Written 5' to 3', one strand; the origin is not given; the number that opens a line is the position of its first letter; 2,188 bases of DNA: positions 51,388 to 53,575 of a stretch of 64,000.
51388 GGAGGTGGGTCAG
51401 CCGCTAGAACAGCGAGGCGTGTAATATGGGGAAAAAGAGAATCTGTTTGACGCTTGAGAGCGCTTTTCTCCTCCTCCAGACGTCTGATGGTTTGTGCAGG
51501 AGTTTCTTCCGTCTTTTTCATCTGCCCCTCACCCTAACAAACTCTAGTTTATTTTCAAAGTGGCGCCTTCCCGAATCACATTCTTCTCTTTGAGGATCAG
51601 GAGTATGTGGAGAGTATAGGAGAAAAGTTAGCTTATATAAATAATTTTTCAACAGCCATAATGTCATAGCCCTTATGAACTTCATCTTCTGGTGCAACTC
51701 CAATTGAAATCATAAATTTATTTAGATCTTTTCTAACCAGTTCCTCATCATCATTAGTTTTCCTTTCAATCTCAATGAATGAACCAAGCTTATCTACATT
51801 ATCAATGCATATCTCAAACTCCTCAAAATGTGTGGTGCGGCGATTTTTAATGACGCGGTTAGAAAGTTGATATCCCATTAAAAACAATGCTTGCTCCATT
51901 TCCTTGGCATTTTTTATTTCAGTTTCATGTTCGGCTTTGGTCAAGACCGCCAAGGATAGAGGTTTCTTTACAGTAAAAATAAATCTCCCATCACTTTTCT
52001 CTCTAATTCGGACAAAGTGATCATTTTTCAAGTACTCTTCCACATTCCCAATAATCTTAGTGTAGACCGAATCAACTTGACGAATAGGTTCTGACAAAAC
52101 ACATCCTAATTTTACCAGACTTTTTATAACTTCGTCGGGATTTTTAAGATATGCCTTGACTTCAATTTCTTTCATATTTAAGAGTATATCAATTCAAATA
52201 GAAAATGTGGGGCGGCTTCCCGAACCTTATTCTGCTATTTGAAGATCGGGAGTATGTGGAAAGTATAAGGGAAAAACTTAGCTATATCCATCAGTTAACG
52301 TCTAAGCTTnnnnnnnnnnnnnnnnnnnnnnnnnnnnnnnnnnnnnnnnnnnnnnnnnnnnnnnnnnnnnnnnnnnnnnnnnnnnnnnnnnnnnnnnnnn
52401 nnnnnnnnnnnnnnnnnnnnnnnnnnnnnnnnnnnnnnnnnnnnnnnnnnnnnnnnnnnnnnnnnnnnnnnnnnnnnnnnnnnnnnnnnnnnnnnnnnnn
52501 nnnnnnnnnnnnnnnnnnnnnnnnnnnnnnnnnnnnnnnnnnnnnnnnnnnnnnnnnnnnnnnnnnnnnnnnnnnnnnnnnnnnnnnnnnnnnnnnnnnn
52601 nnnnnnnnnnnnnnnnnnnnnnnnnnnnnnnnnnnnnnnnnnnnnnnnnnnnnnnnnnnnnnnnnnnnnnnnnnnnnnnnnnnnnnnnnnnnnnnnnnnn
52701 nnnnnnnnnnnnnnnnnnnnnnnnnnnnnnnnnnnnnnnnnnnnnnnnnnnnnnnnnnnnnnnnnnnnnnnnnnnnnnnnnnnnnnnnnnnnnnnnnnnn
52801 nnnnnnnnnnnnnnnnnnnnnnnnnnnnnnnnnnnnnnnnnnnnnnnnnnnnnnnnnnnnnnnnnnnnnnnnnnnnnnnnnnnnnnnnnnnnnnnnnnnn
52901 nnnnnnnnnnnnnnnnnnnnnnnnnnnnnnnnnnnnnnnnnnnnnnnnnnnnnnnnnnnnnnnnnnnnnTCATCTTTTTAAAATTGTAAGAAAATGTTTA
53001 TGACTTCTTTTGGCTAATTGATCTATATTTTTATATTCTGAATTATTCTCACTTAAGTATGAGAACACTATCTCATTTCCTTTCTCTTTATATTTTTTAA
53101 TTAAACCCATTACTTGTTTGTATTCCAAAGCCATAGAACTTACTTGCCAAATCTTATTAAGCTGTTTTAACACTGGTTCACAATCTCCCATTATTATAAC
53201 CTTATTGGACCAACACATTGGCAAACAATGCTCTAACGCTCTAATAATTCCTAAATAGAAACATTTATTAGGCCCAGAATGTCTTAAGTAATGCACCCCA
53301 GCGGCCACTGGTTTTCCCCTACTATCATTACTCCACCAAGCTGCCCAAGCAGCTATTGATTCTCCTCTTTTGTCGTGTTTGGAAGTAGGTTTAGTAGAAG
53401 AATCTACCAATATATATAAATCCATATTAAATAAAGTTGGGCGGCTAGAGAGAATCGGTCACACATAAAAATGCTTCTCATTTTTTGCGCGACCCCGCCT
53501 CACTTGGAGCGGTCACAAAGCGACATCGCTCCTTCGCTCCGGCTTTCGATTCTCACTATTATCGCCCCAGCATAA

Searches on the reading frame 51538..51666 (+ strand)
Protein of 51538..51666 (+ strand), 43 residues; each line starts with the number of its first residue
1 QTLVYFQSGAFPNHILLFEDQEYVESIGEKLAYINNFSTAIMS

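Call 10: search_protein_families(library=pfam, proteins=[window:51538-51666:+], max_evalue=1)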
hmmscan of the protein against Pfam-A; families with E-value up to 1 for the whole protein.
seq(43 aa): 1 family
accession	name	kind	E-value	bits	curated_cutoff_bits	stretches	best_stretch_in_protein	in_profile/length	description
PF11844.13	DUF3364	-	0.12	13.1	27.4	1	13-33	10-30/56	Domain of unknown function (DUF3364)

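Call 17: find_homologous_proteins(query=A3, max_evalue=10)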
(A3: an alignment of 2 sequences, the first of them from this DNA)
Query A3 (2 sequences): no candidate shares three 5-residue words with the query. No homologue found.

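Call 18: find_related_loci(query=A3, collection=genome_contigs, flank=3000)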
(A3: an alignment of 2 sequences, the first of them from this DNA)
Query A3 (43 aa) in genome_contigs; peptide patterns used: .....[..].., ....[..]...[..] (x = any residue, [..] = any of these).
144 stretches matched a pattern, but none encodes a relative of the query by tblastn (E <= 1e-3).

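Call 20: find_related_loci(query=A3, collection=metagenome_contigs, flank=3000)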
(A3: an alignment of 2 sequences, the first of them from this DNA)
Query A3 (43 aa) in metagenome_contigs; peptide patterns used: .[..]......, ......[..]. (x = any residue, [..] = any of these).
434 stretches matched a pattern, but none encodes a relative of the query by tblastn (E <= 1e-3).

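Call 41: search_solved_structures(query=A3, max_evalue=10, show_alignments=3)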
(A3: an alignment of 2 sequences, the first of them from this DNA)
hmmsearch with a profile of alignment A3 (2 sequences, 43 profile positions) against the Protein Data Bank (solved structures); distinct sequences matched with E-value up to 10: 1.
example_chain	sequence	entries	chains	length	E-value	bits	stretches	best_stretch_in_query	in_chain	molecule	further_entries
6n34_A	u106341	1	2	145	0.42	13.4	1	12-31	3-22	Influenza virus NS1A-binding protein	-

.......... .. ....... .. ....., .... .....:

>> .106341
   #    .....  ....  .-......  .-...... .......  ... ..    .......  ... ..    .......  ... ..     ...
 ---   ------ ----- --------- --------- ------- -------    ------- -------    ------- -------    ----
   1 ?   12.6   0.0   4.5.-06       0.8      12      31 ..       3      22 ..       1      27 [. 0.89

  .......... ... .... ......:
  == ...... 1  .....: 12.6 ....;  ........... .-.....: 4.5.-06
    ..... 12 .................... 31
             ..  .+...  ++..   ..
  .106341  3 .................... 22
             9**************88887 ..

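Call 42: search_protein_families(library=ncbifam, proteins=[window:51538-51666:+], max_evalue=10)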
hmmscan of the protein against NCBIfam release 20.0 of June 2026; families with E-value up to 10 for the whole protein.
seq(43 aa): 0 families

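Call 53: find_related_loci(query=A3, collection=viral_contigs, flank=3000)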
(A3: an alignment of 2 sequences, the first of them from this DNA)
Query A3 (43 aa) in viral_contigs; peptide patterns used: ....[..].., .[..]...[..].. (x = any residue, [..] = any of these).
53 stretches matched a pattern, but none encodes a relative of the query by tblastn (E <= 1e-3).

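Call 69: search_protein_families(library=padloc, proteins=[window:51538-51666:+], max_evalue=1)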
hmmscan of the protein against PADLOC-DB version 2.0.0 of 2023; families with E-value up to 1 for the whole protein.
seq(43 aa): 0 families

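Call 70: search_protein_families(library=phrogs, proteins=[window:51538-51666:+], max_evalue=1)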
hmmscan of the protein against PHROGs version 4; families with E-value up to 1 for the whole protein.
seq(43 aa): 0 families

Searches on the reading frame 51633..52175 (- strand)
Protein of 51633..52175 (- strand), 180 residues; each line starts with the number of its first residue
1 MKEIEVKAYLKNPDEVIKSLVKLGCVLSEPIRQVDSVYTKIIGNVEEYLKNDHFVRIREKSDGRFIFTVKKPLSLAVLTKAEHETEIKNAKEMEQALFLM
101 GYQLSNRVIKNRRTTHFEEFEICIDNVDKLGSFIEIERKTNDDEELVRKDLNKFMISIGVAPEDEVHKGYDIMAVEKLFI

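Call 10: search_protein_families(library=pfam, proteins=[window:51633-52175:-], max_evalue=1)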
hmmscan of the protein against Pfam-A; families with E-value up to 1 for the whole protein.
window:51633-52175:- (180 aa): 3 families
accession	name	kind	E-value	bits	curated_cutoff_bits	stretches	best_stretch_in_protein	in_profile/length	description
PF01928.26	CYTH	-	6.7e-16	59.1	23.2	1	1-170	1-179/179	CYTH domain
PF12695.13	Abhydrolase_5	-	0.11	12.8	27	1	61-108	24-70/164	Alpha/beta hydrolase family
PF15702.11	HPS6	-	0.16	11.2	27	1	44-108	21-84/378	Hermansky-Pudlak syndrome 6 protein N-terminal domain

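Call 15: find_encoding_contigs(protein=window:51633-52175:-, flank=5000, max_places=8)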
Protein window:51633-52175:- (180 aa): 3 contigs read that carry it; 2 places shown.
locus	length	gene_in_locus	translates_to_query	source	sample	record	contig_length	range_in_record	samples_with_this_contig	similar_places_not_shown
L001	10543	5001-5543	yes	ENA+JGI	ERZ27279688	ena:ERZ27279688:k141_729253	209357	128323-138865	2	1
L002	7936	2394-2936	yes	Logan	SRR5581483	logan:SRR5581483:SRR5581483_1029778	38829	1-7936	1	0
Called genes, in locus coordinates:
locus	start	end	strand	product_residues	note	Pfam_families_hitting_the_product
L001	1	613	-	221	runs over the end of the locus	PF02525:Flavodoxin_2, PF03358:FMN_red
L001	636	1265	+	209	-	-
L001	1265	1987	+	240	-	PF00849:PseudoU_synth_2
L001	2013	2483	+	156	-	PF01245:Ribosomal_L19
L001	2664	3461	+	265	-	PF11738:DUF3298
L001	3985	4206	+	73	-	-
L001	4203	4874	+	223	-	PF02592:Vut_1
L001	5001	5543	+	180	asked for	PF01928:CYTH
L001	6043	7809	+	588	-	PF01471:PG_binding_1, PF18911:PKD_4 (weak)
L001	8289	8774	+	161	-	PF01625:PMSR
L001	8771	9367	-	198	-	PF09335:VTT_dom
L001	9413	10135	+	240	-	PF00300:His_Phos_1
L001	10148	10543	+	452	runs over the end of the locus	PF09335:VTT_dom, PF01569:PAP2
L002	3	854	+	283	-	?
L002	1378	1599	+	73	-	-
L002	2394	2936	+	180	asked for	PF01928:CYTH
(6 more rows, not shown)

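Call 21: find_homologous_proteins(query=window:51633-52175:-, max_evalue=1e-10)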
Query window:51633-52175:- (180 aa): 198 proteins with E <= 1e-10 among 254 candidates; the best 120 are listed.
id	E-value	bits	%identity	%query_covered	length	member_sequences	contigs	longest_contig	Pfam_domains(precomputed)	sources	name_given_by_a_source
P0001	2.5e-110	384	100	100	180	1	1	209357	PF01928.27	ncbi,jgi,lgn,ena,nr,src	ncbi:MAG TPA: class IV adenylate cyclase [Candidatus Paceibacterota bacterium]|nr:class IV adenylate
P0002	6.5e-85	301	75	99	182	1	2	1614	PF01928.27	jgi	jgi:adenylate cyclase class 2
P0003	2.1e-82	293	76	98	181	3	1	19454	PF01928.27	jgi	jgi:adenylate cyclase class 2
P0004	5.6e-82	291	74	98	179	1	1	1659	PF01928.27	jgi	jgi:adenylate cyclase, class 2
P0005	1.9e-81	290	74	97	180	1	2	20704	PF01928.27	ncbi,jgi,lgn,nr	ncbi:MAG: putative Adenylyl cyclase CyaB [Candidatus Paceibacter sp.]|jgi:adenylate cyclase class 2|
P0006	2.0e-81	290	75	98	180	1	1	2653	PF01928.27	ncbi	-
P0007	1.0e-80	287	75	99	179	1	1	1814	PF01928.27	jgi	jgi:adenylate cyclase, class 2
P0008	2.3e-80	286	74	98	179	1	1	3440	PF01928.27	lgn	-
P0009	2.5e-80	286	74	99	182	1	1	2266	PF01928.27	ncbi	-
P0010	4.3e-80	285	73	98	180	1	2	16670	PF01928.27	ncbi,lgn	-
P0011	7.6e-80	284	75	98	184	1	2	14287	PF01928.27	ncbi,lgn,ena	-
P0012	7.7e-80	284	74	99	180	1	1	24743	PF01928.27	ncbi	-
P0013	2.5e-79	283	72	98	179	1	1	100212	PF01928.27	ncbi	-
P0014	4.7e-79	282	73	98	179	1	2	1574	PF01928.27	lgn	-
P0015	1.0e-78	281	73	98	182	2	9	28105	PF01928.27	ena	-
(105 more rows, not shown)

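Call 22: find_encoding_contigs(protein=P0003, flank=3000, max_places=2)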
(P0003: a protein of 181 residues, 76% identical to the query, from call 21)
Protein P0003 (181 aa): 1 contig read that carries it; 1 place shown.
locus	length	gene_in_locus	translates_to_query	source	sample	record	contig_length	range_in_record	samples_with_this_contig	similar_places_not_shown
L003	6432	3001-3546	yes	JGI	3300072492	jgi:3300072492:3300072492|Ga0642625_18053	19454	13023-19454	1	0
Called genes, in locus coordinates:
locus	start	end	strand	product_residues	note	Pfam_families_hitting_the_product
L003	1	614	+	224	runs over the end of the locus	PF02592:Vut_1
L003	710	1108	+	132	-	-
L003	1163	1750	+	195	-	-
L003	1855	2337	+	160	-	PF03473:MOSC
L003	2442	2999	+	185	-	PF01928:CYTH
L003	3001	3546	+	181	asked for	PF01928:CYTH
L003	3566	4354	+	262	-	PF00149:Metallophos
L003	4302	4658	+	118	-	-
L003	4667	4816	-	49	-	-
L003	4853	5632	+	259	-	-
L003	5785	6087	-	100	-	-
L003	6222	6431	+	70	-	?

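Call 23: find_encoding_contigs(protein=P0005, flank=3000, max_places=2)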
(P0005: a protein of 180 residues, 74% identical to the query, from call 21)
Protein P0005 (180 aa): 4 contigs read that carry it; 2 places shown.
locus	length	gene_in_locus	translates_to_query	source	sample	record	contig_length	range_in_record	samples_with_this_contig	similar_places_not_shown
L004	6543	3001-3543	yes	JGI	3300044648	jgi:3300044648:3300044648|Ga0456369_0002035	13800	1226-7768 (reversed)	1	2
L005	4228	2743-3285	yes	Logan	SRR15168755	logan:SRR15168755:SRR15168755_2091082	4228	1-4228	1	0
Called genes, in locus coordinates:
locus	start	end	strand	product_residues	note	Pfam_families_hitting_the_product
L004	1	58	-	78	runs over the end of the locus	-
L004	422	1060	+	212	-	PF01725:Ham1p_like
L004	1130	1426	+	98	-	-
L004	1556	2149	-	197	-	-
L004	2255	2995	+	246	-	-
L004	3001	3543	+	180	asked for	PF01928:CYTH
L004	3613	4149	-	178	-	PF00625:Guanylate_kin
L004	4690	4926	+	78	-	-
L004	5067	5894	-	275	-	-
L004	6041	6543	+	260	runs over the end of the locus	-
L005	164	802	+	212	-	PF01725:Ham1p_like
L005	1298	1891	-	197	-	-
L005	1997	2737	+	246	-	-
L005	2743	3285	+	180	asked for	PF01928:CYTH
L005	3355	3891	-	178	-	PF00625:Guanylate_kin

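Call 24: find_encoding_contigs(protein=P0013, flank=3000, max_places=2)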
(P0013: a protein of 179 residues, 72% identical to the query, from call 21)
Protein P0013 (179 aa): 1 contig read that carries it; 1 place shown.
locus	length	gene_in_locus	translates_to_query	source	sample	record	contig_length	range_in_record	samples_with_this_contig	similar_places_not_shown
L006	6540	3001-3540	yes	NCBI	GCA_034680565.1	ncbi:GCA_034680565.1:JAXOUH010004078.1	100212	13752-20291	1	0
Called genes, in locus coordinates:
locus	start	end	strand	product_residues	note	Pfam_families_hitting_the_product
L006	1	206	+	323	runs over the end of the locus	-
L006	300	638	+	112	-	PF01588:tRNA_bind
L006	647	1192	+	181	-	PF06821:Ser_hydrolase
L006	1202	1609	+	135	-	-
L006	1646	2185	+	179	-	PF01931:NTPase_I-T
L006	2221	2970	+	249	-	PF01909:NTP_transf_2, PF18765:Polbeta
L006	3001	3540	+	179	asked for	PF01928:CYTH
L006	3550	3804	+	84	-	-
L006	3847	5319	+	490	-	PF03446:NAD_binding_2, PF00393:6PGD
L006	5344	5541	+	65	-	-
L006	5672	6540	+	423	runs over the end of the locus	PF00535:Glycos_transf_2, PF10111:Glyco_tranf_2_2, PF13641:Glyco_tranf_2_3, PF03142:Chitin_synth_2, PF01644:Chitin_synth_1, PF13632:Glyco_trans_2_3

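Call 25: find_encoding_contigs(protein=P0012, flank=3000, max_places=2)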
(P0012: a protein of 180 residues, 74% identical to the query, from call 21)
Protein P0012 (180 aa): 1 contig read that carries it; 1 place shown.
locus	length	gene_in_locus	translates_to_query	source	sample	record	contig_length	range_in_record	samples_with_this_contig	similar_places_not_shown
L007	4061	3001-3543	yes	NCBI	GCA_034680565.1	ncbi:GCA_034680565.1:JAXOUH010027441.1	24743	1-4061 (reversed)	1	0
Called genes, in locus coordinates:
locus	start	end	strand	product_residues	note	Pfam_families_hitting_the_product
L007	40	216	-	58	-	-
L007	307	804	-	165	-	PF02075:RuvC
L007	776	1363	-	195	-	PF20772:TACO1_YebC_N, PF01709:Transcrip_reg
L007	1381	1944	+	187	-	-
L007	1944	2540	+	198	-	PF00702:Hydrolase, PF13419:HAD_2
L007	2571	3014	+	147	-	-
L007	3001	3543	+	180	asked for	PF01928:CYTH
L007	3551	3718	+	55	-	-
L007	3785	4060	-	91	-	?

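Call 42: search_protein_families(library=ncbifam, proteins=[window:51633-52175:-], max_evalue=10)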
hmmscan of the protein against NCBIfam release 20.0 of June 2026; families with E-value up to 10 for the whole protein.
window:51633-52175:- (180 aa): 1 family
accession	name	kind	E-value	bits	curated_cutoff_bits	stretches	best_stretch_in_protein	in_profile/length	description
TIGR00318.1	cyaB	equivalog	1.1e-19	71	57.95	1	1-167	1-165/174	class IV adenylate cyclase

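Call 69: search_protein_families(library=padloc, proteins=[window:51633-52175:-], max_evalue=1)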
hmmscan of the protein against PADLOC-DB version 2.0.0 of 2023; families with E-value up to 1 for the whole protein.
window:51633-52175:- (180 aa): 0 families

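Call 70: search_protein_families(library=phrogs, proteins=[window:51633-52175:-], max_evalue=1)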
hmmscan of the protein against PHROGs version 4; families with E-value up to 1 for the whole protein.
window:51633-52175:- (180 aa): 2 families
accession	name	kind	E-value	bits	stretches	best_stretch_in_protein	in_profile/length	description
phrog_16983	-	unknown function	0.055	14.6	1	43-72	19-50/70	-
phrog_32172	-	unknown function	0.15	13.4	1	110-147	20-56/72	-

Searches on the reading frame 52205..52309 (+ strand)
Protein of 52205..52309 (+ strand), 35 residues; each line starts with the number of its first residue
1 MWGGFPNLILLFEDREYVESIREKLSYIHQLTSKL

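Call 10: search_protein_families(library=pfam, proteins=[window:52205-52309:+], max_evalue=1)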
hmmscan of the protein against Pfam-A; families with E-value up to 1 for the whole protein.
seq(35 aa): 0 families

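Call 42: search_protein_families(library=ncbifam, proteins=[window:52205-52309:+], max_evalue=10)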
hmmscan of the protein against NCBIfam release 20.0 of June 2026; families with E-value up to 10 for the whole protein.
seq(35 aa): 0 families

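Call 54: search_dna_similar(query=window:52205-52309:+, collection=phages, mode=protein, max_evalue=10, max_rows=10)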
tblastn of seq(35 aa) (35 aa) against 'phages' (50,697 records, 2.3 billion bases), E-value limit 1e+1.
No match.

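Call 69: search_protein_families(library=padloc, proteins=[window:52205-52309:+], max_evalue=1)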
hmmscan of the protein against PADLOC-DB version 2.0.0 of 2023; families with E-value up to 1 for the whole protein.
seq(35 aa): 0 families

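Call 70: search_protein_families(library=phrogs, proteins=[window:52205-52309:+], max_evalue=1)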
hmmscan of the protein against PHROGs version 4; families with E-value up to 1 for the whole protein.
seq(35 aa): 0 families

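Call 78: predict_structure(alignment_id=A2)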
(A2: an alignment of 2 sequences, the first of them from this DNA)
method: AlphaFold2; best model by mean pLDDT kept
length: 35 residues; sequences in the alignment: 2
mean_pLDDT: 76.1   pTM: 0.42
mean pLDDT of the five models: 76.1, 75.9, 73.4, 71.4, 69.2
residues with pLDDT >= 90: 12; 70-90: 10; 50-70: 11; < 50: 2
segments of 3 or more residues with pLDDT < 50: none
pLDDT, mean of each block of 10 residues (from residue 1): 54 78 92 85
secondary structure, 60 per line:
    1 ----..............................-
elements in order: H5-34

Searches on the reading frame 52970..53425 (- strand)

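Call 10: search_protein_families(library=pfam, proteins=[window:52970-53425:-], max_evalue=1)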
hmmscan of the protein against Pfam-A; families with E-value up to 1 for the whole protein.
window:52970-53425:- (151 aa): 1 family
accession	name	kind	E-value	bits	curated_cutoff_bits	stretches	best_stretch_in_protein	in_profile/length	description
PF13456.12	RVT_3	-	7e-06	26.4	21.6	1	27-114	14-102/123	Reverse transcriptase-like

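Call 69: search_protein_families(library=padloc, proteins=[window:52970-53425:-], max_evalue=1)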
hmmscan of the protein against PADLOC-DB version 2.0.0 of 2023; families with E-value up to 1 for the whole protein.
window:52970-53425:- (151 aa): 1 family
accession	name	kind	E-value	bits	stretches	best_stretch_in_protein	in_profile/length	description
PDLC01805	CARF1--CARF_HEPN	-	0.0054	13.7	1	72-135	371-435/482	-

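Call 70: search_protein_families(library=phrogs, proteins=[window:52970-53425:-], max_evalue=1)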
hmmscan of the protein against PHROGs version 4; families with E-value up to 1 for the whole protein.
window:52970-53425:- (151 aa): 1 family
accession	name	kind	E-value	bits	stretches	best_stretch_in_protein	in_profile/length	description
phrog_531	-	DNA, RNA and nucleotide metabolism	4.8e-08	33.6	1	5-121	78-201/285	Rnase H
